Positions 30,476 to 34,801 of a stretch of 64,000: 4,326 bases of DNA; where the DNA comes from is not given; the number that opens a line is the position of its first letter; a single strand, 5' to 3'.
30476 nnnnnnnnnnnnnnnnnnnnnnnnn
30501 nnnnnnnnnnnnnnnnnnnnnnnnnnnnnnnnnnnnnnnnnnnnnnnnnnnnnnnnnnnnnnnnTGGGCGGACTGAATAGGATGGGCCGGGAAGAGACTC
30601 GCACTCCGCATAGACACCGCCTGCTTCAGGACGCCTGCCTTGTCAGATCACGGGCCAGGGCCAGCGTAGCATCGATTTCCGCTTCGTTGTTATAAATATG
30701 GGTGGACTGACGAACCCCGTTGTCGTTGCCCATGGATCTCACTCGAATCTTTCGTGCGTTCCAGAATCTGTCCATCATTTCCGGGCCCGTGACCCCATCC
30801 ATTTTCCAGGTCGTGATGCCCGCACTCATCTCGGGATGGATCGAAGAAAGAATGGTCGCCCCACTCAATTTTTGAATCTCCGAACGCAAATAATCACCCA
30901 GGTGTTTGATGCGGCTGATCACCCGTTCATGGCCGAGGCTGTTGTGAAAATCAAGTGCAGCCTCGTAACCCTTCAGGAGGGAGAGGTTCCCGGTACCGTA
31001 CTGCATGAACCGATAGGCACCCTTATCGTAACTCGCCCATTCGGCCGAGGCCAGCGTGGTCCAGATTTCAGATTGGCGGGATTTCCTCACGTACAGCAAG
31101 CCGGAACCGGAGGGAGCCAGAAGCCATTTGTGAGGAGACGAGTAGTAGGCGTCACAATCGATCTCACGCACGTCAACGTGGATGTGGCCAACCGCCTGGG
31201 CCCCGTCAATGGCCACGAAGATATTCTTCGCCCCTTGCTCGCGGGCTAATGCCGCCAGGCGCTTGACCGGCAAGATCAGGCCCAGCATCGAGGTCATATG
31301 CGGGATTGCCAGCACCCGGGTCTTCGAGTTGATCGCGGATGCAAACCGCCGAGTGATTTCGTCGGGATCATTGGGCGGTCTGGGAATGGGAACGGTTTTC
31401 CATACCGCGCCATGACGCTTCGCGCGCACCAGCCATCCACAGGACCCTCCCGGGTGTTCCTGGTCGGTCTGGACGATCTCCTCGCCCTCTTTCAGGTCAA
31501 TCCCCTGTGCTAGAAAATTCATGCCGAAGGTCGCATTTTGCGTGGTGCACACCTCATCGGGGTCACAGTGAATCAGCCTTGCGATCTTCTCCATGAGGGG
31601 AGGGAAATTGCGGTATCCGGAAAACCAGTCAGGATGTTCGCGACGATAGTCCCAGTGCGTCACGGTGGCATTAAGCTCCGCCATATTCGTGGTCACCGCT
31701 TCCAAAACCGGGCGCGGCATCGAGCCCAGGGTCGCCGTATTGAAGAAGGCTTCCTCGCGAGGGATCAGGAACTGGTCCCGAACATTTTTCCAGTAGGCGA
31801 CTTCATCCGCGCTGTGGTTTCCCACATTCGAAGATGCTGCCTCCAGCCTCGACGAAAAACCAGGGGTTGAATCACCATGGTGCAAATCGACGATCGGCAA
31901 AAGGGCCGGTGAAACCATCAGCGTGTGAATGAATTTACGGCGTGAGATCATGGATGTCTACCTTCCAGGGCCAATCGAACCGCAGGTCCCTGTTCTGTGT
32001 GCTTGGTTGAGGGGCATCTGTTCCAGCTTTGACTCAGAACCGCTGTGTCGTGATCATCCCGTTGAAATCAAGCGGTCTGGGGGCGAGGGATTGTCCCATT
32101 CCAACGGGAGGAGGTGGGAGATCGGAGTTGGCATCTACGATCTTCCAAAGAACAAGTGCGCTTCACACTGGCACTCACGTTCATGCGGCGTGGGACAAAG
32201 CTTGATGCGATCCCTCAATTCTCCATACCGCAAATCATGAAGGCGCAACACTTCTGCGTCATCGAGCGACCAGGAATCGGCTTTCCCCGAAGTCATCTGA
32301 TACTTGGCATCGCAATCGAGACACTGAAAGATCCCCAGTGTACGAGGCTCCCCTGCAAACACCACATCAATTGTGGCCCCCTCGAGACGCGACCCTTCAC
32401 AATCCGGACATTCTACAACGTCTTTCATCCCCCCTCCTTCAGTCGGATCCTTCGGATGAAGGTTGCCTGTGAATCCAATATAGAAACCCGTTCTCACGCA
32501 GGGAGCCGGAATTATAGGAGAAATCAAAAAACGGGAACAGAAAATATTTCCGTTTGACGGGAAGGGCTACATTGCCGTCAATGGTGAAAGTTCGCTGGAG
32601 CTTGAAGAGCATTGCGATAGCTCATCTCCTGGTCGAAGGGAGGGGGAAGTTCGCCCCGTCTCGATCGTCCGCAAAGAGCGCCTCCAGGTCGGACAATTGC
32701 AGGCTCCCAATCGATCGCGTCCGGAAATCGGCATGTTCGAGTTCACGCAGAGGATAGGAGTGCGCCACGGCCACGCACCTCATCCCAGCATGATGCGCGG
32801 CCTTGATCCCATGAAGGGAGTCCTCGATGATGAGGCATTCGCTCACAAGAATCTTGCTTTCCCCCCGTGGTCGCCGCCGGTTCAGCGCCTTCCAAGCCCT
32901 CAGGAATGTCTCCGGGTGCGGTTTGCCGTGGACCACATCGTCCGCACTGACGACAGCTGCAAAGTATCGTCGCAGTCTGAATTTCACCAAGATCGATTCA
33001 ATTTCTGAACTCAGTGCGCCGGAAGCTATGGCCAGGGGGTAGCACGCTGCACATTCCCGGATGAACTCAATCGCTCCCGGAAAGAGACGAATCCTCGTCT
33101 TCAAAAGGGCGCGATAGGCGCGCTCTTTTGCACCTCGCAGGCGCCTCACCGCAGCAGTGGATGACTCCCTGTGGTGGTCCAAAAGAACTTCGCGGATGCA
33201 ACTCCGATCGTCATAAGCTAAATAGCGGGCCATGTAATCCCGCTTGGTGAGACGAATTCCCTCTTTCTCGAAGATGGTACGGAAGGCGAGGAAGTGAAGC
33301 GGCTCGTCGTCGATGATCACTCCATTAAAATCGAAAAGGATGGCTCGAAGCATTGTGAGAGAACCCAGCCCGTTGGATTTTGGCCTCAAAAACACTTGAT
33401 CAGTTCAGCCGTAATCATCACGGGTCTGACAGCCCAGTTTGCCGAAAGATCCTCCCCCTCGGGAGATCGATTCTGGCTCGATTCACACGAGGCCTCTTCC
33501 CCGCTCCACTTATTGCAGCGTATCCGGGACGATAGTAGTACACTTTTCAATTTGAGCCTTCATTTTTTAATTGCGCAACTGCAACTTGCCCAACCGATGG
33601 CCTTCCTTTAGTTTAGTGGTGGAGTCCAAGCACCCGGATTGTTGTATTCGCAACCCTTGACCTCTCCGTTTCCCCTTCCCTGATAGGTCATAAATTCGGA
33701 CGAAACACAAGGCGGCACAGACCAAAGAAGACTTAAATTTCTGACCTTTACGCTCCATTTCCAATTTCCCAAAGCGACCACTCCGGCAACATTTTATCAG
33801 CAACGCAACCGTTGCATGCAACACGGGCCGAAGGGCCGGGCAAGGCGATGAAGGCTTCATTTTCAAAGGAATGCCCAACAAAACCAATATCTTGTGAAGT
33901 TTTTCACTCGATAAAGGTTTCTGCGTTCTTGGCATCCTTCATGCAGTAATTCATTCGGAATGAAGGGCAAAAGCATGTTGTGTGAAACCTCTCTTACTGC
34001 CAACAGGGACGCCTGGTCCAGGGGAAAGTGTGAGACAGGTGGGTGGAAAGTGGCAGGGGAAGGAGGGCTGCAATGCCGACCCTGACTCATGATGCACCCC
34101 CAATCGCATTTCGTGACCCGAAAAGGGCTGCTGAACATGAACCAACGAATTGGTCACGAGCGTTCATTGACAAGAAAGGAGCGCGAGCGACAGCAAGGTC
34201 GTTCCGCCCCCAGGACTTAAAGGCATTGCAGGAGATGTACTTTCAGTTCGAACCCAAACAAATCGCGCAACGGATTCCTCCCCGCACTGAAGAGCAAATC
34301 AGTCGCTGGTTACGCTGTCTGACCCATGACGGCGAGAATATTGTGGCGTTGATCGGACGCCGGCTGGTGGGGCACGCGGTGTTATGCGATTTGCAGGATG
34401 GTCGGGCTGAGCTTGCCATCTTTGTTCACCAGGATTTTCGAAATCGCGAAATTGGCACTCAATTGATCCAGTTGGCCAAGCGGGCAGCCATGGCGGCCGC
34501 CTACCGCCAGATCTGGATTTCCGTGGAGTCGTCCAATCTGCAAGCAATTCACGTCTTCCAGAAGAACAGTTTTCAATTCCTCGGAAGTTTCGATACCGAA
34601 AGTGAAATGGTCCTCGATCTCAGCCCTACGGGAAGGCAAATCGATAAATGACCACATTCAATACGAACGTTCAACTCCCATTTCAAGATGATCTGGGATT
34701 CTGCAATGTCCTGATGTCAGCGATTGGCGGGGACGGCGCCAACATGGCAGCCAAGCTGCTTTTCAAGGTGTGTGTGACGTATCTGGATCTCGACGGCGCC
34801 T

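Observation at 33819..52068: Recurrent regulatory architecture: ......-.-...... palindrome followed 110-190 bp later by a sigma54-like TGGCA-N7-TGC element, upstream of three operons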

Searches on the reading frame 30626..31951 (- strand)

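Call 21: search_protein_families(library=pfam, proteins=[window:30626-31951:-])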
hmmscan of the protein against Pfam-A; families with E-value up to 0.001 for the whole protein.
window:30626-31951:- (441 aa): 1 family
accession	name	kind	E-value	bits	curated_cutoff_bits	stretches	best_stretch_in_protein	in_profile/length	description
PF00266.25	Aminotran_5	-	6.3e-45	154.2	21.5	1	71-428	5-370/371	Aminotransferase class-V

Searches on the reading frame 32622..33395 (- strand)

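Call 8: search_protein_families(library=pfam, proteins=[window:32622-33395:-])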
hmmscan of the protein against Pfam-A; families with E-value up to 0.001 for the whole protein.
window:32622-33395:- (257 aa): 4 families
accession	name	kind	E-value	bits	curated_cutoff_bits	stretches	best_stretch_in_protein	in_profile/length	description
PF13419.12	HAD_2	-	7.1e-28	98.4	23.8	1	19-210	1-178/178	Haloacid dehalogenase-like hydrolase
PF00702.32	Hydrolase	-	7.3e-24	85.6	26.4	1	17-204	2-191/191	haloacid dehalogenase-like hydrolase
PF13242.12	Hydrolase_like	-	7.1e-06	26.3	22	1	156-212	2-50/75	HAD-hyrolase-like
PF12710.13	HAD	-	6.7e-05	23.8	27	1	19-158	1-142/189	haloacid dehalogenase-like hydrolase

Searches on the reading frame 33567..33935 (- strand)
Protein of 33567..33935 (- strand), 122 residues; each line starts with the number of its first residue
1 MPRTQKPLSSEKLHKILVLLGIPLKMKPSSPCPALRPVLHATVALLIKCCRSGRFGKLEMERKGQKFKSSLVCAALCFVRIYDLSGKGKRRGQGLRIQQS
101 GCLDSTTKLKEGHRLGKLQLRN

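Call 8: search_protein_families(library=pfam, proteins=[window:33567-33935:-])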
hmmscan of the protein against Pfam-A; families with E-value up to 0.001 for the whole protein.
window:33567-33935:- (122 aa): 0 families

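Call 24: search_protein_families(library=pfam, proteins=[window:33567-33935:-], max_evalue=0.01)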
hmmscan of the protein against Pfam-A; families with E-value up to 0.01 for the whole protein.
window:33567-33935:- (122 aa): 0 families

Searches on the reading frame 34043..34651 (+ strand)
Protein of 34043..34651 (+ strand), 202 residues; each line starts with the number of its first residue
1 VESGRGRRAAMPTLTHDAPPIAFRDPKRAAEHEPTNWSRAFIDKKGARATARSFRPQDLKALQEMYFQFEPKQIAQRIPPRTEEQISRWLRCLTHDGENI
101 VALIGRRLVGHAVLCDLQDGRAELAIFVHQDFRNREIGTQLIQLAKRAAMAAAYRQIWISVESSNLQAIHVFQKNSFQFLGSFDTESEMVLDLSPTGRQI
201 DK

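Call 8: search_protein_families(library=pfam, proteins=[window:34043-34651:+])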
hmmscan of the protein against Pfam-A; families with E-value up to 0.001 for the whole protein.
window:34043-34651:+ (202 aa): 6 families
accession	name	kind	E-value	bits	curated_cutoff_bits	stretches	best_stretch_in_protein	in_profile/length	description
PF00583.31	Acetyltransf_1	-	3.1e-14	53.7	20.7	1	79-176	12-115/116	Acetyltransferase (GNAT) family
PF13508.13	Acetyltransf_7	-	6.5e-09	36.5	27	1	100-178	6-83/84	Acetyltransferase (GNAT) domain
PF13302.13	Acetyltransf_3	-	1.4e-07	32.7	25.4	1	50-177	3-137/138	Acetyltransferase (GNAT) domain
PF13673.13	Acetyltransf_10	-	7.3e-07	29.6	23.6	1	97-181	31-111/128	Acetyltransferase (GNAT) domain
PF13420.13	Acetyltransf_4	-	1.5e-05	25.5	24.3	1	52-183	2-140/155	Acetyltransferase (GNAT) domain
PF12568.14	PanZ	-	0.00075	19.4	22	0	53-186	9-123/128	Acetyltransferase (GNAT) domain, PanZ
